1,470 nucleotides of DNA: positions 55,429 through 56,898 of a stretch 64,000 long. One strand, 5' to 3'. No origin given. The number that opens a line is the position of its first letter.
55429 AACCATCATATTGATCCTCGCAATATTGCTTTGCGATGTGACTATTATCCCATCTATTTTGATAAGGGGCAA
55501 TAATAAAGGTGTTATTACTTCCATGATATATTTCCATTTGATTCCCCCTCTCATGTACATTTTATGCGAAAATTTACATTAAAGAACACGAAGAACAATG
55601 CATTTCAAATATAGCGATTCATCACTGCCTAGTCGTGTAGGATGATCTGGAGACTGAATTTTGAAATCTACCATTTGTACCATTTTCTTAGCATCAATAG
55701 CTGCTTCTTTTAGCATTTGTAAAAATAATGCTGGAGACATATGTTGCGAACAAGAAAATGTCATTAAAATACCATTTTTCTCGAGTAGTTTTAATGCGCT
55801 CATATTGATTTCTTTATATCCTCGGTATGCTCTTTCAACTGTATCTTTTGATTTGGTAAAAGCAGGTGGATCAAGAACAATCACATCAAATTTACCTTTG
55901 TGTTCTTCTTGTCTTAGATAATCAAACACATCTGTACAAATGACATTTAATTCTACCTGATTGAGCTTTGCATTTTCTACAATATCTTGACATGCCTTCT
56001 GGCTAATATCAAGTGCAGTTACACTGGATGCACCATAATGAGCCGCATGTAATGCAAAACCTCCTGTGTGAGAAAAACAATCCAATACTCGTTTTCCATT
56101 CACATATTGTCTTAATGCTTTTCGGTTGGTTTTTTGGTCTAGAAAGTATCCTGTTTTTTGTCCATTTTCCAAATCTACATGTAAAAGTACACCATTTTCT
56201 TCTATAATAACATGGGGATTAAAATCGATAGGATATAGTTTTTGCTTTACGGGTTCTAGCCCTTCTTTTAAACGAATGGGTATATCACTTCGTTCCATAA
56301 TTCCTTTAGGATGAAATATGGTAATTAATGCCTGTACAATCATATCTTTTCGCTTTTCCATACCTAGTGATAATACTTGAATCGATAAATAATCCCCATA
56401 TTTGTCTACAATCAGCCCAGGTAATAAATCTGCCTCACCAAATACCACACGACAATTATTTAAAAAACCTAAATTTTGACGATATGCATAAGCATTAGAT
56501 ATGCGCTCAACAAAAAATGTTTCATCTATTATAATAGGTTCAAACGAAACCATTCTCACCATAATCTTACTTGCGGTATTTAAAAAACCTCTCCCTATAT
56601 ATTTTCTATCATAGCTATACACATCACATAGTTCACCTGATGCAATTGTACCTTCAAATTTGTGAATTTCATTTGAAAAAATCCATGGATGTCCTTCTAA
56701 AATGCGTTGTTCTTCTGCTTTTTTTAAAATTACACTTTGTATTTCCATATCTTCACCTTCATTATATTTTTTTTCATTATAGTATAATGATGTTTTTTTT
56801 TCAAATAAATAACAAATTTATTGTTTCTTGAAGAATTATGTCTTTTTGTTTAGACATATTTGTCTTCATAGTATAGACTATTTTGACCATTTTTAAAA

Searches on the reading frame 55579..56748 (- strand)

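Call 60: search_protein_families(library=pfam, proteins=[window:55579-56748:-], max_evalue=0.00001)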
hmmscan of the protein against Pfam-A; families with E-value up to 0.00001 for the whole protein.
window:55579-56748:- (389 aa): 11 families
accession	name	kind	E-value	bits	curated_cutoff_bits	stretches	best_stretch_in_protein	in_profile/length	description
PF17785.7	PUA_3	-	8.3e-23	80.4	22.6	1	6-69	1-64/64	PUA-like domain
PF10672.15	Methyltrans_SAM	-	9.8e-22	78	27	1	180-352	86-258/286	S-adenosylmethionine-dependent methyltransferase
PF03602.21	Cons_hypoth95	-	1.3e-13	51.5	24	1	211-330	35-150/182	Conserved hypothetical protein 95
PF02475.24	TRM5-TYW2_MTfase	-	2.9e-10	40.8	28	1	181-299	2-117/164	TRM5/TYW2 methyltransferase domain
PF13847.12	Methyltransf_31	-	2.7e-09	37.3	27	1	218-336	4-114/145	Methyltransferase domain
PF05175.20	MTS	-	5.3e-08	33.1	23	1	217-350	31-158/170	Methyltransferase small domain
PF13649.12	Methyltransf_25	-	4.1e-07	31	27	1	221-293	1-72/97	Methyltransferase domain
PF09445.16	Methyltransf_15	-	4.8e-07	29.9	22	1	219-296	2-81/165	RNA cap guanine-N2 methyltransferase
PF01728.25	FtsJ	-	6.8e-07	29.8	24.1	1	216-329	20-136/181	FtsJ-like methyltransferase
PF02005.22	TRM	-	1.6e-06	28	27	1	219-294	51-128/376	N2,N2-dimethylguanosine tRNA methyltransferase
PF06325.19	PrmA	-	3.6e-06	27.1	22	1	215-291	158-231/296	Ribosomal protein L11 methyltransferase (PrmA)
